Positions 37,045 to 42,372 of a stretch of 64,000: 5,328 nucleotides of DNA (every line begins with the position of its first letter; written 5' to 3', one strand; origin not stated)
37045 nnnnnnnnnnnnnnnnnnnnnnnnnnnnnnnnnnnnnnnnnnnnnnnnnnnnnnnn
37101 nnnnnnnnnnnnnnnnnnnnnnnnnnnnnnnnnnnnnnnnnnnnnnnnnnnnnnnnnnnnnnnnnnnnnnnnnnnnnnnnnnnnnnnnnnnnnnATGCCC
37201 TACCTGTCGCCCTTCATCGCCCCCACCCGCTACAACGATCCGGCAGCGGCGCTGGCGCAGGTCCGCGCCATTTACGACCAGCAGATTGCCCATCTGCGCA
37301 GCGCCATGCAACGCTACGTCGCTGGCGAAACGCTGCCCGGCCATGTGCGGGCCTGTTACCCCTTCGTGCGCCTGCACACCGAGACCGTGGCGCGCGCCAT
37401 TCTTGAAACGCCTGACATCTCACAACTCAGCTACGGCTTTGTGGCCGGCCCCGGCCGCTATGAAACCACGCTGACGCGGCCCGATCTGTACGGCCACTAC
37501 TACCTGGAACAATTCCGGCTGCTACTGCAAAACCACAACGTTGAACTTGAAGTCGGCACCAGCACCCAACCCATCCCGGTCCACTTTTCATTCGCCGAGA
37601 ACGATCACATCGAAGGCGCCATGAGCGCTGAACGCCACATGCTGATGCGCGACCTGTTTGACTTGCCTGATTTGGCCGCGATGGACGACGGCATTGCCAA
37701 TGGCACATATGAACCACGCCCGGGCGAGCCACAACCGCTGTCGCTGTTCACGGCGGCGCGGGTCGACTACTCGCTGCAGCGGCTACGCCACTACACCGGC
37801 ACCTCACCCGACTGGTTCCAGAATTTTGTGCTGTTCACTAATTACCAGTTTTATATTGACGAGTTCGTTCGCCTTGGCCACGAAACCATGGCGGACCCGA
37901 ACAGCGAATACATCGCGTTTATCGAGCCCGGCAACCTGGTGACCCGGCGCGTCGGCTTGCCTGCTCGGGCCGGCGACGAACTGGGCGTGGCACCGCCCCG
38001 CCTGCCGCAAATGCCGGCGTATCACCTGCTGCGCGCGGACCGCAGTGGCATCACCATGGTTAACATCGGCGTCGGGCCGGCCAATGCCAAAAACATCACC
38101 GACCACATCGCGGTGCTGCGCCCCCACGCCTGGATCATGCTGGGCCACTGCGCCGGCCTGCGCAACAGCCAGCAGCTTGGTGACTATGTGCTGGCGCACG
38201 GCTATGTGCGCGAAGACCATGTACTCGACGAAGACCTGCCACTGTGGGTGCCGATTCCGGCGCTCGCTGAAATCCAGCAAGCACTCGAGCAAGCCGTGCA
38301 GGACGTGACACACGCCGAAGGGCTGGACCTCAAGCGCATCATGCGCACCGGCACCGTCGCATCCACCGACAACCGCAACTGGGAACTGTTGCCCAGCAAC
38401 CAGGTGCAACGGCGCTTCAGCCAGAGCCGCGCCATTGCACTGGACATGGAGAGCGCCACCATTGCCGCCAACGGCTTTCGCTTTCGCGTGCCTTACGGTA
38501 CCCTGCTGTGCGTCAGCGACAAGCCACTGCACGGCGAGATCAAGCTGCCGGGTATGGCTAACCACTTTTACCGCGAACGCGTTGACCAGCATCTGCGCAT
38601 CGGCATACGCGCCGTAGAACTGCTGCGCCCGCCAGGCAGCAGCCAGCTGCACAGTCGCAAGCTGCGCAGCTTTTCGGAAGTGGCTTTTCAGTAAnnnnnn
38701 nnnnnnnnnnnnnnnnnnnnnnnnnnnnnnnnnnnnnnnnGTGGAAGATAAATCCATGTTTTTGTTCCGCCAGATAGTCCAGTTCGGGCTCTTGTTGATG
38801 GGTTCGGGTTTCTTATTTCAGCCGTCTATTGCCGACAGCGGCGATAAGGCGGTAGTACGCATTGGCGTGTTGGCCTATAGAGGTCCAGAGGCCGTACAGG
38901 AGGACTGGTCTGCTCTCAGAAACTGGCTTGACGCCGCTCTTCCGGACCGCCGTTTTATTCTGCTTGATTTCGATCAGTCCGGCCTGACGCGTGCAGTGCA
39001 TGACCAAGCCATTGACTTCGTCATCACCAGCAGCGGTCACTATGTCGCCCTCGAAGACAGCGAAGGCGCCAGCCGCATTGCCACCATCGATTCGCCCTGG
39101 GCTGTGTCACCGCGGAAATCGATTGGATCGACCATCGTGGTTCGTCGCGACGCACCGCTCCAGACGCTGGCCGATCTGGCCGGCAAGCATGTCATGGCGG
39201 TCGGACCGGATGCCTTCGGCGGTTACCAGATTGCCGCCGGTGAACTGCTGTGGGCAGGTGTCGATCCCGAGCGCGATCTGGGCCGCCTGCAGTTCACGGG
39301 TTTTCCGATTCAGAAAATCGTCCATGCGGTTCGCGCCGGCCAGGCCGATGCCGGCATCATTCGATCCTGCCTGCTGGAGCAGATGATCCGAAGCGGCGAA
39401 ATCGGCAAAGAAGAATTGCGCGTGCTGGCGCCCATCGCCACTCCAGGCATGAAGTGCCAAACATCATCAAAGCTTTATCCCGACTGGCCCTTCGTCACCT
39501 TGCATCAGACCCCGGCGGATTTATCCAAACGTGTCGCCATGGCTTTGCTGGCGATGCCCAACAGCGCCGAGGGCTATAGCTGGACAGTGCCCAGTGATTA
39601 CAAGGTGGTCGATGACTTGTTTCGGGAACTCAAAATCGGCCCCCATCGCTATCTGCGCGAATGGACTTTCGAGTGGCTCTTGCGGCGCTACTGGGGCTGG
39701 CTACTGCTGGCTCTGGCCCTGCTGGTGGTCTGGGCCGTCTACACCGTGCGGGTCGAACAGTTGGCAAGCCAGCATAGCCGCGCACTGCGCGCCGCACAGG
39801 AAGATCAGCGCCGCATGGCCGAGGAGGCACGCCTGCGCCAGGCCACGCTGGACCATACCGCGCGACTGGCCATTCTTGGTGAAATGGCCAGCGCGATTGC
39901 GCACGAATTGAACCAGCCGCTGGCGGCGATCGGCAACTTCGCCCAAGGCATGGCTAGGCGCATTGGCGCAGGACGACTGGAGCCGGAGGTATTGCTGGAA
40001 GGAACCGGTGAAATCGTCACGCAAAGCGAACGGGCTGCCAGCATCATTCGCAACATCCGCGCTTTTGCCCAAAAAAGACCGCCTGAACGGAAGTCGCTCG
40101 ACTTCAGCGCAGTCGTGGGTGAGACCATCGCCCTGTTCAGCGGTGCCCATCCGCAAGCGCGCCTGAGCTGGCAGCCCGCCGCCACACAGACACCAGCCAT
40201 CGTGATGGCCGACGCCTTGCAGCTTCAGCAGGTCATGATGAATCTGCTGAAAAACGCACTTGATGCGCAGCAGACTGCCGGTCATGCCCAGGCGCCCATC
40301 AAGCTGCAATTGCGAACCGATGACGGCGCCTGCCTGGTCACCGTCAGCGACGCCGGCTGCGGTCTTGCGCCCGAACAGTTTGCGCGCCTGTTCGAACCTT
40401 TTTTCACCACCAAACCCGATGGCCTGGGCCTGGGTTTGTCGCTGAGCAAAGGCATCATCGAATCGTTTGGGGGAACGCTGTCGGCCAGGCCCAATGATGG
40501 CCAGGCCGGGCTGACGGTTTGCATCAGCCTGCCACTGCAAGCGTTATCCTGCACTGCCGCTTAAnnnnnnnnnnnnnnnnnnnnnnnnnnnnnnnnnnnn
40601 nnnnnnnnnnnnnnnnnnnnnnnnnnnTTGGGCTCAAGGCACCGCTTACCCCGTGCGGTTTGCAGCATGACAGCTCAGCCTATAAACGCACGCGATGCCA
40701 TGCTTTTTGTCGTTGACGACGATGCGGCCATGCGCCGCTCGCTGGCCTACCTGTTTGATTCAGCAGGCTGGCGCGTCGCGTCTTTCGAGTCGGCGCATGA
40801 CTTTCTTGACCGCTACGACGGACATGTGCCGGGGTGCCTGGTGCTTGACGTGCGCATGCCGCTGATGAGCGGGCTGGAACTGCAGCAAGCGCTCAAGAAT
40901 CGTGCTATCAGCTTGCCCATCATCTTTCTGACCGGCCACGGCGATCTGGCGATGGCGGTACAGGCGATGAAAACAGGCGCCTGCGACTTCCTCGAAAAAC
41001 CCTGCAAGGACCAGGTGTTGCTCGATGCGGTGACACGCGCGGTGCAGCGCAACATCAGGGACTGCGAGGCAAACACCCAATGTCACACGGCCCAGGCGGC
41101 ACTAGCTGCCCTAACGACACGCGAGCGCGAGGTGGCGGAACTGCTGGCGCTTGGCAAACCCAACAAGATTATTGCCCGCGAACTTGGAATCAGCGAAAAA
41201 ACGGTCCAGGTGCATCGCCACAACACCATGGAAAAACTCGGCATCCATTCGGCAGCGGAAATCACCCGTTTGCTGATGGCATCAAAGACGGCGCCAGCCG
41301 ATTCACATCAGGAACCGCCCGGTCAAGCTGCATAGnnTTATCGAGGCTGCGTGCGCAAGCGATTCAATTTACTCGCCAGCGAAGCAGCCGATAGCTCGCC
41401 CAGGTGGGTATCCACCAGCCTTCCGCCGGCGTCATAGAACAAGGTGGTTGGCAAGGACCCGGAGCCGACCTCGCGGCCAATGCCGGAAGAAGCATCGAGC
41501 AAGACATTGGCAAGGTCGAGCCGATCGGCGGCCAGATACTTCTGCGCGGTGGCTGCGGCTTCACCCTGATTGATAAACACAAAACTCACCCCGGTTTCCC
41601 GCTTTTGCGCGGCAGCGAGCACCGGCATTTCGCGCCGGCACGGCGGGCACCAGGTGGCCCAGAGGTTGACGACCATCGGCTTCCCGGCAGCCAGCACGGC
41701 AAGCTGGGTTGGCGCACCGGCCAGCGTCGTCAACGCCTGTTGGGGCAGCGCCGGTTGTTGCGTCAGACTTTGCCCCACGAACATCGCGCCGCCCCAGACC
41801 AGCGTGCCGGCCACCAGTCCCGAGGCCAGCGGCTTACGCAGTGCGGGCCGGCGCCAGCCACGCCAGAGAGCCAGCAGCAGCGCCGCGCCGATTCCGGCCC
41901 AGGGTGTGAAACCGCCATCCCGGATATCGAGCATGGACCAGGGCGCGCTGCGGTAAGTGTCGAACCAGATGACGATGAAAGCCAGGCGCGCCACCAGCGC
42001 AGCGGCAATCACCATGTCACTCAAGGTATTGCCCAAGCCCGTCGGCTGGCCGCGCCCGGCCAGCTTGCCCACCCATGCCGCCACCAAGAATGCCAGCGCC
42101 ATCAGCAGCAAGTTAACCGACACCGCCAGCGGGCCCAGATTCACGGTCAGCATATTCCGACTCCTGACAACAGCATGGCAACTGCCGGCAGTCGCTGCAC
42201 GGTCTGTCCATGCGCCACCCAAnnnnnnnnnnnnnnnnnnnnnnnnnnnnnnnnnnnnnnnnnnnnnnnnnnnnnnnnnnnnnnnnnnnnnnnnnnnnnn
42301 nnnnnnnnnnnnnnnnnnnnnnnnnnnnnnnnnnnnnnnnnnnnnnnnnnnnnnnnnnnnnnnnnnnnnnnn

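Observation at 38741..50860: Candidate periplasmic thiosulfate/tetrathionate cycling system: tsdA-tsdA'-ttrBCA-rhodanese, with TlpA and ttrSR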

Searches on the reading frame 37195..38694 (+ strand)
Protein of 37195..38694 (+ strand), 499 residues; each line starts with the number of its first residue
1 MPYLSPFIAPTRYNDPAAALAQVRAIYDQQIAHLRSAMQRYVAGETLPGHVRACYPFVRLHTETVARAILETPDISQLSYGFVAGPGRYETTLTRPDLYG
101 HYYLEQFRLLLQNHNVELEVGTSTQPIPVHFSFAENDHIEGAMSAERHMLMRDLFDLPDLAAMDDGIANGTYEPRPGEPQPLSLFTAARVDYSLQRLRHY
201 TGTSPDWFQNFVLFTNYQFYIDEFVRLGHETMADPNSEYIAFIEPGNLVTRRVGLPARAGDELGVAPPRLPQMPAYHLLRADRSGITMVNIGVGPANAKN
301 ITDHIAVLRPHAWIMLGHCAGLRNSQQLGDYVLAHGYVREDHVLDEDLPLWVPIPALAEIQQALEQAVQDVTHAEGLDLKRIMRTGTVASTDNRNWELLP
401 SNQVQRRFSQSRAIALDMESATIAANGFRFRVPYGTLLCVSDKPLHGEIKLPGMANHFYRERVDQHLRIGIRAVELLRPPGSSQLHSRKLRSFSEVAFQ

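Call 46: search_protein_families(library=pfam, proteins=[window:37195-38694:+], max_evalue=0.00001)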
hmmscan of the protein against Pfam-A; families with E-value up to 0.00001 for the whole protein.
window:37195-38694:+ (499 aa): 2 families
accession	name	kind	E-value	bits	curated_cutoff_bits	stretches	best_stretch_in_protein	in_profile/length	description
PF10423.15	AMNp_N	-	9.1e-55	185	27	1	18-179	1-154/154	Bacterial AMP nucleoside phosphorylase N-terminus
PF01048.26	PNP_UDP_1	-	1.2e-16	61.3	25.1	1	284-446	42-202/233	Phosphorylase superfamily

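Call 77: find_homologous_proteins(query=window:37195-38694:+, max_evalue=1e-100)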
Query window:37195-38694:+ (499 aa): 7996 proteins with E <= 1e-100 among 8000 candidates; the best 120 are listed.
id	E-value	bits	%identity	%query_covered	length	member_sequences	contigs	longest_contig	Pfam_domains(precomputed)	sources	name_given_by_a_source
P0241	0.0e+0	1103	96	100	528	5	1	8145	PF01048.27,PF10423.16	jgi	jgi:AMP nucleosidase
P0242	0.0e+0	1066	92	100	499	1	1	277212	PF01048.27,PF10423.16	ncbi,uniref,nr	ncbi:MAG: AMP nucleosidase [Polaromonas sp.]|uniref:AMP nucleosidase n=1 Tax=Polaromonas sp. TaxID=1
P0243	0.0e+0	1065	92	100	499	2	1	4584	PF01048.27,PF10423.16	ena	-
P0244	0.0e+0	1065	92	100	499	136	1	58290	PF01048.27,PF10423.16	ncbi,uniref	ncbi:AMP nucleosidase [Polaromonas sp. YR568]|uniref:AMP nucleosidase n=1 Tax=Polaromonas sp. YR568 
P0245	0.0e+0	1057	91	100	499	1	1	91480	PF01048.27,PF10423.16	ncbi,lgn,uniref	ncbi:AMP nucleosidase [Polaromonas sp. YR568]|uniref:AMP nucleosidase n=1 Tax=Polaromonas sp. YR568 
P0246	0.0e+0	1057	92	100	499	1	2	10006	PF01048.27,PF10423.16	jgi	-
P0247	0.0e+0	1056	92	100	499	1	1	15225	PF01048.27,PF10423.16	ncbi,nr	ncbi:MAG: AMP nucleosidase [Polaromonas sp.]|nr:AMP nucleosidase [Polaromonas sp.]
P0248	0.0e+0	1056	91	100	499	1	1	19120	PF01048.27,PF10423.16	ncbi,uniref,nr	ncbi:AMP nucleosidase [Polaromonas sp.]|uniref:AMP nucleosidase n=1 Tax=Polaromonas sp. TaxID=186933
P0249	0.0e+0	1056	90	100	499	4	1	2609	PF01048.27,PF10423.16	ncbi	-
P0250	0.0e+0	1053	91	100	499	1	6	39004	PF01048.27,PF10423.16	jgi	jgi:AMP nucleosidase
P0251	0.0e+0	1053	92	100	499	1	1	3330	PF01048.27,PF10423.16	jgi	jgi:AMP nucleosidase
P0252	0.0e+0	1053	91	100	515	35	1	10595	PF01048.27,PF10423.16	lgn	-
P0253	0.0e+0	1052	91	100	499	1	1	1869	PF01048.27,PF10423.16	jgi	jgi:AMP nucleosidase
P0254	0.0e+0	1052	91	100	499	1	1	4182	PF01048.27,PF10423.16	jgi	jgi:AMP nucleosidase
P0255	0.0e+0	1051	91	100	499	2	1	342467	PF01048.27,PF10423.16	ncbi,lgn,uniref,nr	ncbi:MAG: AMP nucleosidase [Polaromonas sp.]|uniref:AMP nucleosidase n=1 Tax=Polaromonas sp. TaxID=1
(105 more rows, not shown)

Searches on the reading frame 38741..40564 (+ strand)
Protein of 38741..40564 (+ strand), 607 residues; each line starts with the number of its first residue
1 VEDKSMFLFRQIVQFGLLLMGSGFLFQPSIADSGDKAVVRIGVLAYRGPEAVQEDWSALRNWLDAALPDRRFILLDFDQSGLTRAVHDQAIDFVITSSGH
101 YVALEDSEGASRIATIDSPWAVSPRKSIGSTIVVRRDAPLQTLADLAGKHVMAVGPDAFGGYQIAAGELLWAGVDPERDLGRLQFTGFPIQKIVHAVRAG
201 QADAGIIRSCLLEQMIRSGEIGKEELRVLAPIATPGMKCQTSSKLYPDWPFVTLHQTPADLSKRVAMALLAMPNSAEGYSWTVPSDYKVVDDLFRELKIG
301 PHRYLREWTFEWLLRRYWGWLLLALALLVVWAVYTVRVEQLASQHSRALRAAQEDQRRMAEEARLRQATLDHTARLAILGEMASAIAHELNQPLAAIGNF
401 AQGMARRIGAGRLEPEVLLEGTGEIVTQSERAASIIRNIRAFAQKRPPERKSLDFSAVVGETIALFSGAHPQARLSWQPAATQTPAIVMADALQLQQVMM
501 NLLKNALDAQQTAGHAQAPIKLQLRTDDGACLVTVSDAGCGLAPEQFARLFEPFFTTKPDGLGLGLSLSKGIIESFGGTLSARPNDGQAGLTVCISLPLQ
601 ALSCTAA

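Call 4: search_protein_families(library=pfam, proteins=[window:38741-40564:+])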
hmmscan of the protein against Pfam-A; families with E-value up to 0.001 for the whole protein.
window:38741-40564:+ (607 aa): 4 families
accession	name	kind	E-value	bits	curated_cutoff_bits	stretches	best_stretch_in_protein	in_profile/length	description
PF12974.12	Phosphonate-bd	-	2.9e-38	132.1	27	1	41-278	1-222/242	ABC transporter, phosphonate, periplasmic substrate-binding protein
PF02518.31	HATPase_c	-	9.5e-22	78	26.4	1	491-600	2-110/111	Histidine kinase-, DNA gyrase B-, and HSP90-like ATPase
PF00512.31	HisKA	-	5.6e-09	36.4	26.9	1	379-446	2-64/66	His Kinase A (phospho-acceptor) domain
PF14501.12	HATPase_c_5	-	0.00035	20.9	22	1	493-595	4-101/102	GHKL domain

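Call 5: search_protein_families(library=ncbifam, proteins=[window:38741-40564:+])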
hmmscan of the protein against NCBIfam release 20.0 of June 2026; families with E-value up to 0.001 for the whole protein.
window:38741-40564:+ (607 aa): 79 families (the best 25 are shown)
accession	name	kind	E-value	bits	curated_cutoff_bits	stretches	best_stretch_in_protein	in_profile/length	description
NF040750.1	tetrathio_HK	equivalog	1.6e-103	347.1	750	1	40-595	8-554/555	tetrathionate respiration histidine kinase TtrS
NF041777.1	sens_FixL_Rhizob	equivalog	9.3e-48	163.1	850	1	348-600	235-482/485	sensor protein FixL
NF008468.0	PRK11360.1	equivalog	4e-44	151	646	1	362-601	380-610/616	two-component system sensor histidine kinase AtoS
NF010411.0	PRK13837.1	equivalog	1.8e-40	138.8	647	1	355-600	426-676/828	two-component system VirA-like sensor kinase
NF052574.1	HisKinEspCMyxo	equivalog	3e-34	118.3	1200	1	364-598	403-636/785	serine histidine kinase EspC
NF047794.1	HisKinPtgB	equivalog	6.4e-32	110.6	1000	1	338-581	402-638/656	two-component system sensor histidine kinase PgtB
NF007688.0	PRK10364.1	equivalog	2.8e-31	108.8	479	1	356-601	217-453/460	two-component system sensor histidine kinase ZraS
NF052573.1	HisKinEspAMyxo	equivalog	8.3e-28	96.8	1400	1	358-593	363-605/755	serine histidine kinase EspA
NF046026.1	HisKinCckACaul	equivalog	4.8e-25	87.7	1000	1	369-601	292-534/678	cell cycle histidine kinase CckA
NF033792.0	ActS_PrrB_HisK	equivalog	1.4e-24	86.7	350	1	328-601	152-421/423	ActS/PrrB/RegB family redox-sensitive histidine kinase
NF038348.1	T2SS_HK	subfamily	2e-24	85.9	450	1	429-599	408-573/574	histidine kinase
NF047466.1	hybrid_RR_LvrB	exception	1.5e-21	77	500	1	335-585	106-363/377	hybrid histidine kinase/response regulator LvrB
NF053867.1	SprKinKinDBac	equivalog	1.6e-21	76.3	775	1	373-600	280-498/500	sporulation kinase KinD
NF046020.1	HisKinCckABruc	equivalog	1.8e-21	75.7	1000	1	367-598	468-706/868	cell cycle histidine kinase CckA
NF010076.0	PRK13557.1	subfamily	6.5e-20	71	631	1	356-600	146-395/540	histidine kinase famiy protein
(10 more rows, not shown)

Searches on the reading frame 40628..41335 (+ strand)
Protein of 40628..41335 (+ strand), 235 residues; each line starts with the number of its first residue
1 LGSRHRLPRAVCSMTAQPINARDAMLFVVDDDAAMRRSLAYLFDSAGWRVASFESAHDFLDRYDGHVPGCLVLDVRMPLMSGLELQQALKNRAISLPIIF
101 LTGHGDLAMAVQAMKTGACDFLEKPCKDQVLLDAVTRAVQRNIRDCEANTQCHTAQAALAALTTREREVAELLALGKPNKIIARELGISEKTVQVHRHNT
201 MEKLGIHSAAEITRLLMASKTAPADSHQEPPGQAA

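Call 4: search_protein_families(library=pfam, proteins=[window:40628-41335:+])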
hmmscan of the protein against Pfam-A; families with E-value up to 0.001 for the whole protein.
window:40628-41335:+ (235 aa): 5 families
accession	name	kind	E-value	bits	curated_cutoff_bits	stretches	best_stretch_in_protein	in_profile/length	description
PF00072.30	Response_reg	-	7.4e-29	100.6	30.2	1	27-135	2-110/111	Response regulator receiver domain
PF00196.25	GerE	-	3.5e-20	71.8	23.5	1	161-215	2-56/57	Bacterial regulatory proteins, luxR family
PF08281.18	Sigma70_r4_2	-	2.9e-08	33.7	25.7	1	156-204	5-54/54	Sigma-70, region 4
PF04545.22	Sigma70_r4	-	0.00045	20.1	24.1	0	158-204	1-48/50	Sigma-70, region 4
PF13384.12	HTH_23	-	0.00053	20.2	24.6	0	168-199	9-40/50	Homeodomain-like domain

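Call 5: search_protein_families(library=ncbifam, proteins=[window:40628-41335:+])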
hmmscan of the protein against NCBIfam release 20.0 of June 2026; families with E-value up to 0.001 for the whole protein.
window:40628-41335:+ (235 aa): 104 families (the best 25 are shown)
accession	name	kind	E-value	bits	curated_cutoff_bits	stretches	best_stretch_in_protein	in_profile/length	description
NF006900.1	PRK09390.1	equivalog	2.4e-65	219.9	255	1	22-220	3-201/203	response regulator FixJ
NF040749.1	tetrathio_RR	equivalog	4.8e-48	163.4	290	1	25-216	1-188/191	tetrathionate respiration response regulator TtrR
NF047793.1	ResRegPgtA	equivalog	8e-27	94.1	650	1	24-142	6-124/414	two-component system response regulator PgtA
NF011896.0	PRK15369.1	equivalog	1.3e-26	93.6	242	1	53-214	32-202/211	two component system response regulator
NF007685.0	PRK10360.1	equivalog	4.8e-26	91.8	258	1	28-217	6-193/196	response regulator transcription factor UhpA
NF007935.0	PRK10651.1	equivalog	1.4e-23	83.2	250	1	22-213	5-207/216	two-component system response regulator NarL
NF008176.1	PRK10923.1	equivalog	6.5e-23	81.1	620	1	24-156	4-132/469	nitrogen regulation protein NR(I)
NF052445.1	RespRegMctR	equivalog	2.5e-22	79.3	300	1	51-218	31-201/205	two-component system response regulator MctR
TIGR01818.1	ntrC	equivalog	2.6e-22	79.3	558.6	1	27-153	2-128/463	nitrogen regulation protein NR(I)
NF045505.1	RR_RssB_Pseudo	equivalog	5.1e-22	78.5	700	1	23-153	5-136/394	two-component system response regulator RssB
NF051870.1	NAssimRespRegNtrX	equivalog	2.4e-20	72.8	600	1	26-143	4-123/452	nitrogen assimilation response regulator NtrX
NF007708.0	PRK10403.1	equivalog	5.8e-19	68.4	343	1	26-219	9-211/215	nitrate/nitrite response regulator protein NarP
NF033791.1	ActR_PrrA_rreg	equivalog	7.7e-19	68.3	250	1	24-141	2-119/173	ActR/PrrA/RegA family redox response regulator transcription factor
TIGR02154.1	PhoB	equivalog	1.1e-18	67.4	296.2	1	25-173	4-153/226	phosphate regulon transcriptional regulator PhoB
NF045944.1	ResRegRpaBCyano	equivalog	6.3e-18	65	330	1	28-155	2-127/229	response regulator transcription factor RpaB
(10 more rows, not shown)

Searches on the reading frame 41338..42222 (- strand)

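Call 4: search_protein_families(library=pfam, proteins=[window:41338-42222:-])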
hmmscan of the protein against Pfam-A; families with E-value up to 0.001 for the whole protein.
window:41338-42222:- (294 aa): 6 families
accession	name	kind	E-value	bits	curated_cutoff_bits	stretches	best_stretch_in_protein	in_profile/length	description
PF08534.16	Redoxin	-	5.9e-14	52.5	26.6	1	160-278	7-137/148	Redoxin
PF00578.27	AhpC-TSA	-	2.3e-10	40.9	26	1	159-269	5-121/124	AhpC/TSA family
PF00085.26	Thioredoxin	-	1.1e-08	35.5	23.5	1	175-229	13-68/103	Thioredoxin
PF13098.12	Thioredoxin_2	-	1.2e-05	26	27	1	179-285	4-103/104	Thioredoxin-like domain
PF01790.23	LGT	-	2.5e-05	24.2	24.9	1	27-125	4-104/240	Prolipoprotein diacylglyceryl transferase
PF13905.12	Thioredoxin_8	-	2.8e-05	24.8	27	1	180-233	1-57/94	Thioredoxin-like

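Call 5: search_protein_families(library=ncbifam, proteins=[window:41338-42222:-])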
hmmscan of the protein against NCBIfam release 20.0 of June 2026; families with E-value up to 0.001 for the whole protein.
window:41338-42222:- (294 aa): 13 families
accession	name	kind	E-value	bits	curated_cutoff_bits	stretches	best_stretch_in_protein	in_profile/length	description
NF002854.0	PRK03147.1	subfamily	2.6e-17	63.3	170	1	160-290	43-173/176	thiol-disulfide oxidoreductase ResA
NF047696.1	ThlDiSintTplARhiz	equivalog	1.1e-13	51.5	230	1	156-215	74-132/219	thiol:disulfide interchange protein TlpA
TIGR00385.1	dsbE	subfamily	8.5e-13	48.2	123.15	1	160-286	41-167/173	DsbE family thiol:disulfide interchange protein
NF041202.1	StoA_CxxC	exception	1.8e-12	47.4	210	1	156-282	30-157/163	endospore biogenesis thiol-disulfide oxidoreductase StoA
NF011941.0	PRK15412.1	equivalog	2.8e-12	46.5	359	1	169-288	57-174/185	thiol:disulfide interchange protein DsbE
TIGR01068.1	thioredoxin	equivalog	1.9e-11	44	96.8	1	177-229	11-64/101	thioredoxin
NF008229.0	PRK10996.1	equivalog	2.3e-08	33.9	125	1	175-228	47-101/141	thioredoxin TrxC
NF041054.1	WAxxUGC_long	equivalog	1.8e-06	27.5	300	1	141-270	67-195/354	ResA-like WAxxUGC motif-containing protein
NF006898.0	PRK09381.1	equivalog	5.1e-06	26.8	138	0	175-229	16-71/109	thioredoxin TrxA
NF000784.0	PRK00052.4-5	subfamily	3.4e-05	23.1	409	1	26-119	5-102/298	prolipoprotein diacylglyceryl transferase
NF010625.0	PRK14018.1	equivalog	0.00015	20.4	522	1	153-281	32-164/521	bifunctional peptide-methionine (S)-S-oxide reductase MsrA/peptide-methionine (R)-S-oxide reductase MsrB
TIGR02661.1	MauD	equivalog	0.00023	20.7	188.6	1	145-270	38-160/189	methylamine dehydrogenase accessory protein MauD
TIGR00544.1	lgt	equivalog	0.00093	18.7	118.9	0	24-110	12-104/280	prolipoprotein diacylglyceryl transferase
